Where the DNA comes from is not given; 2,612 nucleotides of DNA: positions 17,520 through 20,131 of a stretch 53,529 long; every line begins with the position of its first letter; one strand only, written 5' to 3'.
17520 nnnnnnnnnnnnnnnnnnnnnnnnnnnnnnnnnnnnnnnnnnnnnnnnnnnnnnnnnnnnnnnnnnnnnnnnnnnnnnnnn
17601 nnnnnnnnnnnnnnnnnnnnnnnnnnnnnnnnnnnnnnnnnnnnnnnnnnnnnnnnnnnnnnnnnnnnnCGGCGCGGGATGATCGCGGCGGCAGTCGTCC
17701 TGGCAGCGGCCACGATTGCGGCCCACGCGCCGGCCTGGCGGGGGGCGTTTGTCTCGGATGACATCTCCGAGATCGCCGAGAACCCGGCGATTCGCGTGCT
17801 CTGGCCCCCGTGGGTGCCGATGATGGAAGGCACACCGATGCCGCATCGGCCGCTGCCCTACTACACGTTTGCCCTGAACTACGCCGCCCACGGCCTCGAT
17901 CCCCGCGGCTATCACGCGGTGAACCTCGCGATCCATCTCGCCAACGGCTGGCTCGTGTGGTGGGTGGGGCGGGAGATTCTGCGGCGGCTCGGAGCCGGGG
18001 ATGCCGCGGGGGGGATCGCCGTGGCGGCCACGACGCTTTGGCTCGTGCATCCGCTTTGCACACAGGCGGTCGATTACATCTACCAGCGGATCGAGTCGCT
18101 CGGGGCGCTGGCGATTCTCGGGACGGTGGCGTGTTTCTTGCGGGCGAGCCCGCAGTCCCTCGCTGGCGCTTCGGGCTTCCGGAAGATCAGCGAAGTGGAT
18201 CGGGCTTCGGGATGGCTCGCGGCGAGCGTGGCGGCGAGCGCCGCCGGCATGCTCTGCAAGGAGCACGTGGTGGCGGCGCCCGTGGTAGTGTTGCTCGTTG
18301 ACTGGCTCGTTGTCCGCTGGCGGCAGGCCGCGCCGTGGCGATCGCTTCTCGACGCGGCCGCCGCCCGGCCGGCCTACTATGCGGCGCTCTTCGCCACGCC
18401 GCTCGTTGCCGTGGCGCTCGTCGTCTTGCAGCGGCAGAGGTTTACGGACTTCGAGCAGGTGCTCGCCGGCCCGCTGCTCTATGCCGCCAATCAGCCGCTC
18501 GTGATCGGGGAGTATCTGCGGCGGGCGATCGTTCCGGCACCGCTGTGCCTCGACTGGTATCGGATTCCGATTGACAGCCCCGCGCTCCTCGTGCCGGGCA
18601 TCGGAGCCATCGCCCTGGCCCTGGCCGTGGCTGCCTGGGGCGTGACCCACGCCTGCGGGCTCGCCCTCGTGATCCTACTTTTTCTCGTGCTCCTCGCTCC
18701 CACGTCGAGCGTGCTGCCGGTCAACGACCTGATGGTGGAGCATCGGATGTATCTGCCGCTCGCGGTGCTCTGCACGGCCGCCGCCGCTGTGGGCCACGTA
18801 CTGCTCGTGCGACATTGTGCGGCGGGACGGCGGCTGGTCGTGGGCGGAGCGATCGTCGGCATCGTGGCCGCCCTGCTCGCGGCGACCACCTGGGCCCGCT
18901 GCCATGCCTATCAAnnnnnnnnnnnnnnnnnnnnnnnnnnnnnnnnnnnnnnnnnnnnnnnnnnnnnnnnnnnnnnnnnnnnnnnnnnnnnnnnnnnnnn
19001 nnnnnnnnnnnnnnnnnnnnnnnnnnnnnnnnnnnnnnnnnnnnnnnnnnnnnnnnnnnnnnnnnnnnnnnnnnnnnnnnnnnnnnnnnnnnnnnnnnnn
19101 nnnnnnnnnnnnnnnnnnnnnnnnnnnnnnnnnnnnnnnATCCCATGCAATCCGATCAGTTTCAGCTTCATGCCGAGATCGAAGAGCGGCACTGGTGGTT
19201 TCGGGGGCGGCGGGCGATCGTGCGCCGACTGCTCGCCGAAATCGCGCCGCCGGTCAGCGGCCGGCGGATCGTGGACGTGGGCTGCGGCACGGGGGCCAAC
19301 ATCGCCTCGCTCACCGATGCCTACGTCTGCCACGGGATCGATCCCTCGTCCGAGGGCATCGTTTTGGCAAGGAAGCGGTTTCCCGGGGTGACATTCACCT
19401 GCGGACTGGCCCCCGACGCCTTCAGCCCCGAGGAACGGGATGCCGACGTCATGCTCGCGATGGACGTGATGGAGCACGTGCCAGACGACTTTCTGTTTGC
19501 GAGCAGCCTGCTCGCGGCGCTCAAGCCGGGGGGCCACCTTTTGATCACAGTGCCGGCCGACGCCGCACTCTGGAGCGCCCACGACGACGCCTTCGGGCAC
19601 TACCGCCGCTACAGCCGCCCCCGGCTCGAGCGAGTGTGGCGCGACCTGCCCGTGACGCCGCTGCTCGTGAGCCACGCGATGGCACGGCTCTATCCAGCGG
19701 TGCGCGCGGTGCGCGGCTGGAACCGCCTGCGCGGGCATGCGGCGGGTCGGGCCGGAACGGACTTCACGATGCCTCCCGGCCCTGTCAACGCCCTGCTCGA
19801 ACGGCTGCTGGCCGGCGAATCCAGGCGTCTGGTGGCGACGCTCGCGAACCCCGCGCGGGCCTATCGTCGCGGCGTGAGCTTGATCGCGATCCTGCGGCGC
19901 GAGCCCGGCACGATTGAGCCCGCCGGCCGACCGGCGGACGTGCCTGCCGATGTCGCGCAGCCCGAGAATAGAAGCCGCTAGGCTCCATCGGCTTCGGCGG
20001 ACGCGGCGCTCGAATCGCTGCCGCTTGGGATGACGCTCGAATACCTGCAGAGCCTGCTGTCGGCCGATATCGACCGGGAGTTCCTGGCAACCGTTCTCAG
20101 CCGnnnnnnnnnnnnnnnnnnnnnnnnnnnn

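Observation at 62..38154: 38-kb island with about 14 GT-C-type polytopic membrane genes and two lipid-phosphate-sugar-synthase-like GT2s: candidate novel periplasmic glycosylation system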

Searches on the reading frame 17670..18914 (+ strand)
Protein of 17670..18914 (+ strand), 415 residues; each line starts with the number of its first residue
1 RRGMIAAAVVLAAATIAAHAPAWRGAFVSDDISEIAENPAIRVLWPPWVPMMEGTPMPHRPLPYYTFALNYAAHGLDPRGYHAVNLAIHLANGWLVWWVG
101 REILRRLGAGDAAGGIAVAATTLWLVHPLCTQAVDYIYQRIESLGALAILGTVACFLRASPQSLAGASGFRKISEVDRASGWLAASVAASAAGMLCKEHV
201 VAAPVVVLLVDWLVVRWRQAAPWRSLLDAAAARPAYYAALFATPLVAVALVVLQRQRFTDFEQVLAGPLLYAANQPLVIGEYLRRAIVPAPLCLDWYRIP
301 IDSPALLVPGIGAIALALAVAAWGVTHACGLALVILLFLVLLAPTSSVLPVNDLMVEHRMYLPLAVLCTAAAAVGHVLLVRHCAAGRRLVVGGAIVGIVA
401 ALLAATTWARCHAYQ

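Call 19: search_solved_structures(query=A2, max_evalue=10, show_alignments=3)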
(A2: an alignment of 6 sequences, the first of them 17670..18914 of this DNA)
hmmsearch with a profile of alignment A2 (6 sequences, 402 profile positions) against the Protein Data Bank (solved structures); distinct sequences matched with E-value up to 10: 0.

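Call 20: find_homologous_proteins(query=A2, max_evalue=0.001)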
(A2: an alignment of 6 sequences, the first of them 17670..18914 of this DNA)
Query A2 (6 sequences) (415 aa, profile of the alignment): 699 proteins with E <= 0.001 among 8000 candidates; the best 120 are listed.
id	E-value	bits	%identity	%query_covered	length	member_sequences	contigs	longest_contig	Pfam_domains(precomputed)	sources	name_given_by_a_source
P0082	6.8e-153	528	99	99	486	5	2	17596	-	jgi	jgi:hypothetical protein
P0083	1.2e-151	524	96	99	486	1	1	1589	-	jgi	jgi:hypothetical protein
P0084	9.3e-144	498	83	100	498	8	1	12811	-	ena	-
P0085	1.0e-142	494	88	95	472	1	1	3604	-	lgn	-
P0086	2.1e-140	486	85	95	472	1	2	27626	-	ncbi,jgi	jgi:hypothetical protein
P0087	2.7e-140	486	84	96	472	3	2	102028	-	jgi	jgi:protein O-mannosyl-transferase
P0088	3.7e-137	476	80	96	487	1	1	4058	-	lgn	-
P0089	5.0e-137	475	82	99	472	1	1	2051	-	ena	-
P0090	1.3e-136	474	44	85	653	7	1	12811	PF14559.13,PF03704.24,PF13431.13,PF13414.13,PF00515.35,PF13432.13,PF13428.13,PF13181.13,PF07719.24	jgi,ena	-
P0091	4.0e-135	469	78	95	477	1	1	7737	-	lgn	-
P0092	5.0e-135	469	81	100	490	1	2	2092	-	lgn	-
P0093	5.2e-135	469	76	96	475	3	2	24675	-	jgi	-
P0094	2.3e-134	467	78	95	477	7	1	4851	-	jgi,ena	jgi:hypothetical protein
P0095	3.1e-134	466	79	100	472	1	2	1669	-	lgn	-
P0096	4.9e-134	466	73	96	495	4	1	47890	-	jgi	jgi:protein O-mannosyl-transferase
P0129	9.4e-124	432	43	100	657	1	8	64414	PF14559.13,PF13431.13,PF00515.35,PF13424.13,PF13176.13,PF13432.13,PF13428.13,PF13181.13,PF07719.24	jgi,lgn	jgi:Flp pilus assembly protein TadD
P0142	1.1e-111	392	44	99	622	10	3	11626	PF14559.13,PF13431.13,PF13414.13,PF00515.35,PF13432.13,PF13428.13,PF07719.24,PF13231.13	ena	-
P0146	2.7e-109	384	29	50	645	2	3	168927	PF14559.13,PF00515.35,PF13424.13,PF13176.13,PF13428.13,PF07719.24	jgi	jgi:protein O-mannosyl-transferase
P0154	1.8e-105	371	52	95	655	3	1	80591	PF14559.13,PF13431.13,PF13414.13,PF00515.35,PF13432.13,PF13428.13,PF13181.13,PF07719.24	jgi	jgi:protein O-mannosyl-transferase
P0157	6.7e-105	370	55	85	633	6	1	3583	PF14559.13,PF13414.13,PF00515.35,PF13432.13,PF13181.13,PF07719.24,PF13231.13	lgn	-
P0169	2.4e-98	348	44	99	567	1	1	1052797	PF13431.13,PF13414.13,PF00515.35,PF13424.13,PF13428.13,PF13181.13,PF07719.24,PF13374.13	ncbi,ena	-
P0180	3.2e-95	338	47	96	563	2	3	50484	PF13431.13,PF23914.2,PF13414.13,PF13176.13,PF13428.13,PF14559.13,PF00515.35,PF13424.13,PF13432.13,PF13181.13,PF07719.24,PF13231.13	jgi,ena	-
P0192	6.1e-93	330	39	90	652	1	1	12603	PF03704.24,PF13414.13,PF13374.13,PF07721.21,PF24575.2,PF00515.35,PF13424.13,PF13429.13,PF14561.13,PF07719.24,PF13174.13,PF13231.13,PF20308.5,PF13431.13,PF23914.2,PF13176.13,PF13428.13,PF14559.13,PF13371.13,PF12895.14,PF21033.5,PF13432.13,PF13181.13,PF10373.16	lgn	-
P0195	2.8e-92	328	37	97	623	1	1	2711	PF03704.24,PF13431.13,PF23914.2,PF13414.13,PF13176.13,PF12569.15,PF13428.13,PF13374.13,PF07721.21,PF14559.13,PF24575.2,PF13371.13,PF00515.35,PF12895.14,PF13424.13,PF13432.13,PF13429.13,PF13181.13,PF14561.13,PF07719.24,PF13174.13,PF13231.13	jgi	jgi:protein O-mannosyl-transferase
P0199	1.4e-91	326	39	93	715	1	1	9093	PF03704.24,PF13414.13,PF12688.14,PF13374.13,PF07721.21,PF24575.2,PF00515.35,PF13424.13,PF13429.13,PF14561.13,PF07719.24,PF13174.13,PF13231.13,PF20308.5,PF25063.1,PF13431.13,PF23914.2,PF13176.13,PF13428.13,PF25064.2,PF14559.13,PF13371.13,PF12895.14,PF21033.5,PF13432.13,PF13181.13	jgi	jgi:protein O-mannosyl-transferase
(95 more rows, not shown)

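Call 22: find_encoding_contigs(protein=P0169, flank=10000, max_places=3)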
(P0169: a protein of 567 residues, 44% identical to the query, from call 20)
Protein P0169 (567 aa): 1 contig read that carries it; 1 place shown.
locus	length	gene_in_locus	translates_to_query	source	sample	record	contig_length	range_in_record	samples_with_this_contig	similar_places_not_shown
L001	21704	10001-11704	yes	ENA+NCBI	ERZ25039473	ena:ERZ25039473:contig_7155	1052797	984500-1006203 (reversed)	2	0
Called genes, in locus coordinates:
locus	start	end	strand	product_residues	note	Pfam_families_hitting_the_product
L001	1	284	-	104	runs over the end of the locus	PF01458:SUFBD_core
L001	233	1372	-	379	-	PF19295:SufBD_N, PF01458:SUFBD_core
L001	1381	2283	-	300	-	PF00005:ABC_tran, PF02463:SMC_N (weak)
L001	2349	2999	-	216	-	PF01058:Oxidored_q6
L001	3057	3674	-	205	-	-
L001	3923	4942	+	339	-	PF02746:MR_MLE_N, PF13378:MR_MLE_C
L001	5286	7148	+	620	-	PF00515:TPR_1, PF13414:TPR_11, PF13424:TPR_12, PF00515:TPR_1, PF13424:TPR_12, PF13414:TPR_11, PF13432:TPR_16, PF00515:TPR_1, +21 more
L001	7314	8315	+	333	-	-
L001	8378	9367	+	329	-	-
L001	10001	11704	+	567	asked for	PF13428:TPR_14 (faint), PF13431:TPR_17 (faint), PF00515:TPR_1 (weak), PF07719:TPR_2 (weak), PF13414:TPR_11 (weak), PF13424:TPR_12, PF00515:TPR_1, PF07719:TPR_2 (weak), +2 more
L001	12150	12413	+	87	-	-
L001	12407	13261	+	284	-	-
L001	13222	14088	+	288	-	PF13432:TPR_16, PF13424:TPR_12, PF13414:TPR_11, PF00515:TPR_1, PF07719:TPR_2, PF13424:TPR_12, PF13414:TPR_11, PF13432:TPR_16, +24 more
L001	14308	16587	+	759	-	PF13414:TPR_11, PF13432:TPR_16, PF14559:TPR_19, PF13432:TPR_16, PF13424:TPR_12, PF13432:TPR_16, PF13414:TPR_11, PF00515:TPR_1, +32 more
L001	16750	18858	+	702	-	PF13472:Lipase_GDSL_2 (weak), PF12799:LRR_4 (faint), PF13516:LRR_6 (faint), PF13855:LRR_8 (weak), PF24758:LRR_At5g56370 (faint), PF25013:LRR_Zer-1 (faint), PF13855:LRR_8 (weak), PF23598:LRR_14, +1 more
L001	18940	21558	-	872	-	-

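Call 23: find_encoding_contigs(protein=P0146, flank=10000, max_places=3)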
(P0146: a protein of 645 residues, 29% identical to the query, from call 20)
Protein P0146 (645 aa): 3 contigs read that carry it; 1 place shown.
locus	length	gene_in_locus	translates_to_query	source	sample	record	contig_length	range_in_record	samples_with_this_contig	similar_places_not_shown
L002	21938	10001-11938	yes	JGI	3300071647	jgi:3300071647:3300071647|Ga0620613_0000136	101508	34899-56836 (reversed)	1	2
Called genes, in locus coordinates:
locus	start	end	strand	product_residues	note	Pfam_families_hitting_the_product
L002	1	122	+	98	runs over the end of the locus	PF16277:DUF4926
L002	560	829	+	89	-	-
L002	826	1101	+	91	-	PF01850:PIN (faint)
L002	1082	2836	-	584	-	PF00664:ABC_membrane, PF00005:ABC_tran, PF02463:SMC_N, PF13555:AAA_29 (faint)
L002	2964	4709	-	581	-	PF03050:DDE_Tnp_IS66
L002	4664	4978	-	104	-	PF05717:TnpB_IS66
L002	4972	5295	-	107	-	-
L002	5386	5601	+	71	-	-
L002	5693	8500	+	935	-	-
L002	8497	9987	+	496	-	-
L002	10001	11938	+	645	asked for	PF00515:TPR_1 (faint), PF13428:TPR_14 (faint), PF07719:TPR_2 (faint), PF13176:TPR_7 (faint), PF13424:TPR_12 (faint), PF14559:TPR_19 (faint)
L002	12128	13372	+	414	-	PF07963:N_methyl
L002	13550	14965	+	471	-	-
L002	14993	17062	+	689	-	PF00122:E1-E2_ATPase, PF00702:Hydrolase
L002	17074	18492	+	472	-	-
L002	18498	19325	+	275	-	PF13489:Methyltransf_23, PF08241:Methyltransf_11, PF08242:Methyltransf_12, PF13649:Methyltransf_25, PF13847:Methyltransf_31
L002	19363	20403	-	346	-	PF13641:Glyco_tranf_2_3 (weak), PF00535:Glycos_transf_2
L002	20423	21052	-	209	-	PF13489:Methyltransf_23, PF13847:Methyltransf_31 (weak), PF08241:Methyltransf_11, PF08242:Methyltransf_12, PF13649:Methyltransf_25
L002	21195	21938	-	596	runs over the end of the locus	PF13428:TPR_14 (faint), PF13431:TPR_17 (faint), PF13424:TPR_12 (faint), PF07719:TPR_2 (faint), PF13181:TPR_8 (faint), PF13432:TPR_16 (weak), PF23914:TPR_CcmH_CycH (weak), PF13371:TPR_9 (weak), +4 more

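Call 91: find_encoding_contigs(protein=P0129, flank=10000, max_places=2)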
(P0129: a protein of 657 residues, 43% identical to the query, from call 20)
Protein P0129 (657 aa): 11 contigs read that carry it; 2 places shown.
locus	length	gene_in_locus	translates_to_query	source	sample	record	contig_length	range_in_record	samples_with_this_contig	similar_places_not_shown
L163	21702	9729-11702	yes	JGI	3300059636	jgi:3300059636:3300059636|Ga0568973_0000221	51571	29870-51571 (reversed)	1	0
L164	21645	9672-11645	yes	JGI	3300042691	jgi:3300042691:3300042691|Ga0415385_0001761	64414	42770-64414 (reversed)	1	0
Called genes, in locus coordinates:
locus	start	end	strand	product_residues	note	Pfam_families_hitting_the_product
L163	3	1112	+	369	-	?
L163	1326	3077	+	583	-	PF13191:AAA_16 (faint), PF00437:T2SSE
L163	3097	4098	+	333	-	PF02674:Colicin_V (weak)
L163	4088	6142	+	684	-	PF13371:TPR_9, PF13432:TPR_16 (weak), PF13414:TPR_11 (weak), PF13432:TPR_16 (weak), PF00515:TPR_1 (weak), PF07719:TPR_2 (weak), PF13371:TPR_9 (weak), PF13432:TPR_16 (weak), +6 more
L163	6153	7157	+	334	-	PF00535:Glycos_transf_2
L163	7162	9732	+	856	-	PF13231:PMT_2 (weak), PF13414:TPR_11 (weak), PF13424:TPR_12 (weak), PF13432:TPR_16, PF00515:TPR_1, PF13371:TPR_9, PF13414:TPR_11, PF13424:TPR_12, +8 more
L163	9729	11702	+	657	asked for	PF13428:TPR_14 (faint), PF13431:TPR_17 (faint), PF00515:TPR_1 (faint), PF07719:TPR_2 (faint), PF13176:TPR_7 (faint), PF13432:TPR_16 (weak), PF14559:TPR_19 (weak), PF13424:TPR_12 (weak), +1 more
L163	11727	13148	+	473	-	-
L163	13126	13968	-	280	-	PF13489:Methyltransf_23, PF08241:Methyltransf_11, PF08242:Methyltransf_12, PF13649:Methyltransf_25, PF13847:Methyltransf_31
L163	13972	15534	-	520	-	PF07719:TPR_2 (faint)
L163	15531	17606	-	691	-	PF00122:E1-E2_ATPase, PF00702:Hydrolase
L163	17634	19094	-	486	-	-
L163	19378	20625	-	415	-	PF07963:N_methyl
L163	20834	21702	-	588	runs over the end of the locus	PF13176:TPR_7 (faint), PF13181:TPR_8 (faint), PF13432:TPR_16 (weak), PF23914:TPR_CcmH_CycH (weak), PF13428:TPR_14 (weak), PF13432:TPR_16, PF13371:TPR_9, PF13428:TPR_14 (weak), +6 more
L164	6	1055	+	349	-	PF01593:Amino_oxidase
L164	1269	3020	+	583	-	PF13191:AAA_16 (faint), PF00437:T2SSE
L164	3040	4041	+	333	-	PF02674:Colicin_V (weak)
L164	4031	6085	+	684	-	PF13371:TPR_9, PF13432:TPR_16 (weak), PF13414:TPR_11 (weak), PF00515:TPR_1 (weak), PF07719:TPR_2 (weak), PF13371:TPR_9, PF13431:TPR_17 (weak), PF13432:TPR_16 (weak), +7 more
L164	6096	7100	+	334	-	PF00535:Glycos_transf_2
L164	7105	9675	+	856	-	PF13231:PMT_2 (weak), PF13414:TPR_11 (weak), PF13424:TPR_12 (weak), PF13432:TPR_16, PF00515:TPR_1, PF13371:TPR_9, PF13414:TPR_11, PF13424:TPR_12, +8 more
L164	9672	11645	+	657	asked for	PF13428:TPR_14 (faint), PF13431:TPR_17 (faint), PF00515:TPR_1 (faint), PF07719:TPR_2 (faint), PF13176:TPR_7 (faint), PF13432:TPR_16 (weak), PF14559:TPR_19 (weak), PF13424:TPR_12 (weak), +1 more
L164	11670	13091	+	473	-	-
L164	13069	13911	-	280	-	PF13489:Methyltransf_23, PF08241:Methyltransf_11, PF08242:Methyltransf_12, PF13649:Methyltransf_25, PF13847:Methyltransf_31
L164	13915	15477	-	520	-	PF07719:TPR_2 (faint)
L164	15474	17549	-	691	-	PF00122:E1-E2_ATPase, PF00702:Hydrolase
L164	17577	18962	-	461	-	-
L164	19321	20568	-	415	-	PF07963:N_methyl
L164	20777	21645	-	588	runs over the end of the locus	PF13176:TPR_7 (faint), PF13181:TPR_8 (faint), PF13432:TPR_16 (weak), PF23914:TPR_CcmH_CycH (weak), PF13428:TPR_14 (weak), PF13432:TPR_16, PF13371:TPR_9, PF13428:TPR_14 (weak), +6 more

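Call 92: find_encoding_contigs(protein=P0154, flank=10000, max_places=2)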
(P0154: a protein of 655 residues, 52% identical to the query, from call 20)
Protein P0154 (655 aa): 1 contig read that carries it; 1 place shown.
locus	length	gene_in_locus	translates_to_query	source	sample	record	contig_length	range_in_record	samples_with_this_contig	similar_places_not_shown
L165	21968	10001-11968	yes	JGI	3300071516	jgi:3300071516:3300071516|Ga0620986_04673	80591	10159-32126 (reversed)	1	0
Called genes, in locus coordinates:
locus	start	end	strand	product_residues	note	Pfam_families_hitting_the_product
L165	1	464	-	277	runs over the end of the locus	PF00535:Glycos_transf_2, PF13641:Glyco_tranf_2_3 (weak)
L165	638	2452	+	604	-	-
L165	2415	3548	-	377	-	PF01073:3Beta_HSD (weak), PF01370:Epimerase, PF07993:NAD_binding_4 (faint), PF16363:GDP_Man_Dehyd (weak)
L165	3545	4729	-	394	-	PF01370:Epimerase, PF02719:Polysacc_synt_2 (weak), PF04321:RmlD_sub_bind, PF16363:GDP_Man_Dehyd, PF07993:NAD_binding_4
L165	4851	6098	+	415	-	PF07963:N_methyl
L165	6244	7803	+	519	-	-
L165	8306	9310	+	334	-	PF00122:E1-E2_ATPase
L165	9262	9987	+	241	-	PF00702:Hydrolase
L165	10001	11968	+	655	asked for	PF13428:TPR_14 (faint), PF07719:TPR_2 (faint), PF13431:TPR_17 (faint), PF00515:TPR_1 (faint), PF13181:TPR_8 (faint), PF13414:TPR_11 (faint), PF13432:TPR_16 (weak), PF14559:TPR_19 (weak)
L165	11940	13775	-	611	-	PF13428:TPR_14 (faint), PF14559:TPR_19 (faint), PF00515:TPR_1 (faint), PF07719:TPR_2 (faint), PF13181:TPR_8 (faint), PF13431:TPR_17 (faint), PF13432:TPR_16, PF13414:TPR_11 (weak)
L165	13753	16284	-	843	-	PF13181:TPR_8 (faint), PF13231:PMT_2, PF13432:TPR_16 (weak), PF14559:TPR_19 (weak), PF00515:TPR_1 (weak), PF13414:TPR_11 (weak), PF13432:TPR_16, PF14559:TPR_19 (weak), +6 more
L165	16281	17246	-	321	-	PF00535:Glycos_transf_2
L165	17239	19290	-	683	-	PF13424:TPR_12 (weak), PF13432:TPR_16, PF13371:TPR_9 (weak), PF13414:TPR_11 (weak), PF13424:TPR_12 (weak), PF13432:TPR_16, PF00515:TPR_1 (weak), PF13432:TPR_16, +11 more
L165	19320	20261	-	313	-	PF02674:Colicin_V (weak)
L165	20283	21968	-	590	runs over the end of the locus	PF00437:T2SSE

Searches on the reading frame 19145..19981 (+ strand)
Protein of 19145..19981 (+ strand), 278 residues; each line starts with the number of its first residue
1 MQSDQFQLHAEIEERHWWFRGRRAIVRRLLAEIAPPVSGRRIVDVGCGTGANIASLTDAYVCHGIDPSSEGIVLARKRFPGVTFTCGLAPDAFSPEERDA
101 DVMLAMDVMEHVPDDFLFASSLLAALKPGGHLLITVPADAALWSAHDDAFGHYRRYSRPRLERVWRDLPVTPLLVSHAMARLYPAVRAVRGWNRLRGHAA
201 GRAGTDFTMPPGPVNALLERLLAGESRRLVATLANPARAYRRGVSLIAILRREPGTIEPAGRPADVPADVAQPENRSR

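Call 9: search_protein_families(library=pfam, proteins=[window:19145-19981:+], max_evalue=0.01)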
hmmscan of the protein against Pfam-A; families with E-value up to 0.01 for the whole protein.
window:19145-19981:+ (278 aa): 5 families
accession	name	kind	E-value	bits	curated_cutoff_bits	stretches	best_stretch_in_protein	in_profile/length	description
PF13489.12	Methyltransf_23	-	2e-17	63.8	27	1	22-166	5-155/164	Methyltransferase domain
PF13649.12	Methyltransf_25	-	1.3e-11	45.4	27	1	42-130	1-97/97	Methyltransferase domain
PF08242.18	Methyltransf_12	-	2.2e-11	44.8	30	1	43-132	1-98/98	Methyltransferase domain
PF08241.18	Methyltransf_11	-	5.3e-11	43.4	21.2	1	43-134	1-95/95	Methyltransferase domain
PF13847.12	Methyltransf_31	-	2.6e-08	34.1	27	1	38-138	3-113/145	Methyltransferase domain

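Call 69: search_protein_families(library=ncbifam, proteins=[window:19145-19981:+], max_evalue=0.001)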
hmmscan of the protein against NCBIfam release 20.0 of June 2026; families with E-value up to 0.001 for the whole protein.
window:19145-19981:+ (278 aa): 12 families
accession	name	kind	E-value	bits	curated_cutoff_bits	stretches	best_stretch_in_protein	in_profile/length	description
TIGR01983.1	UbiG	equivalog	4.6e-11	42.5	102.95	1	35-135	46-152/228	bifunctional 2-polyprenyl-6-hydroxyphenol methylase/3-demethylubiquinol 3-O-methyltransferase UbiG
NF002463.0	PRK01683.1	equivalog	5.8e-11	42.5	297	1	27-139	21-133/258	trans-aconitate 2-methyltransferase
NF045667.1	MTase_DVU1556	equivalog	1.6e-09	37.5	155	1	24-135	9-120/213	DVU_1556 family methyltransferase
NF010703.0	PRK14103.1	equivalog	1.4e-07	31.2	320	1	26-139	18-129/256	trans-aconitate 2-methyltransferase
TIGR02021.1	BchM-ChlM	equivalog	8.2e-07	28.6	158.9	1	20-117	35-137/218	magnesium protoporphyrin IX methyltransferase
TIGR00452.1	TIGR00452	equivalog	6.6e-06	25.2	275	1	28-134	108-219/316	tRNA 5-methoxyuridine(34)/uridine 5-oxyacetic acid(34) synthase CmoB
NF045823.1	PthPhpthDimycoMt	equivalog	8.2e-05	21.9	300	1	37-135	65-167/256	phthiotriol/phenolphthiotriol dimycocerosates methyltransferase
NF043040.1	corrin_prot_MT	hypoth_equivalog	8.4e-05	22.1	180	1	27-80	32-84/216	corrinoid protein-associated methyltransferase CpaM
NF045825.1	FAmtase_mtf2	equivalog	0.0001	21.6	400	1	37-135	57-159/248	fatty-acid O-methyltransferase Mtf2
NF011650.0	PRK15068.1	equivalog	0.00062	18.7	209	1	31-134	115-225/324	tRNA 5-methoxyuridine(34)/uridine 5-oxyacetic acid(34) synthase CmoB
TIGR04543.1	ketoArg_3Met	equivalog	0.00077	18.6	425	0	25-77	138-191/336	2-ketoarginine methyltransferase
NF041537.1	ArsM_AhpD_UU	exception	0.00085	18.2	510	0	38-135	76-181/345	arsenite methyltransferase/AhpD domain selenoprotein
